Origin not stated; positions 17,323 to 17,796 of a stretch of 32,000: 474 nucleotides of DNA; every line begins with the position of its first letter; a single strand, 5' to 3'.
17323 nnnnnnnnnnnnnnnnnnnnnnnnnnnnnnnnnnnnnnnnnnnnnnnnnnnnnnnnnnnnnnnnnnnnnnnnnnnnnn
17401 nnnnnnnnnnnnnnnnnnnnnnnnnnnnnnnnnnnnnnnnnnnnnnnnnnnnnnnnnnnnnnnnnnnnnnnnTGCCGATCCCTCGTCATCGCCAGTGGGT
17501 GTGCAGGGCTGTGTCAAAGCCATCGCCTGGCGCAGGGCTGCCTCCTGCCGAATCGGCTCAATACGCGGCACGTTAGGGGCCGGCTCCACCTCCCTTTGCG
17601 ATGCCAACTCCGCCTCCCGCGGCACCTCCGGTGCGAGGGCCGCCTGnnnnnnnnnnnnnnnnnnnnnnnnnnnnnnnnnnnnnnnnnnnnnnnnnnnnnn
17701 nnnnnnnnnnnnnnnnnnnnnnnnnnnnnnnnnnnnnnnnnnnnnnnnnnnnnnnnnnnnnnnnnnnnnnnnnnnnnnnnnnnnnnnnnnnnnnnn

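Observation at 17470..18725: The only vgrG in the window has lost most of its gp27-like domain and is frameshifted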

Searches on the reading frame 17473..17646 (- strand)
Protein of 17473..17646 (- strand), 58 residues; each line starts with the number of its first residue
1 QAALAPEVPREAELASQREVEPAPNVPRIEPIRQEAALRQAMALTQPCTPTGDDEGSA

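Call 58: find_homologous_proteins(query=window:17473-17646:-, max_evalue=0.001)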
Query seq(58 aa): 1 candidates shared short words with the query, none scored E <= 0.001.
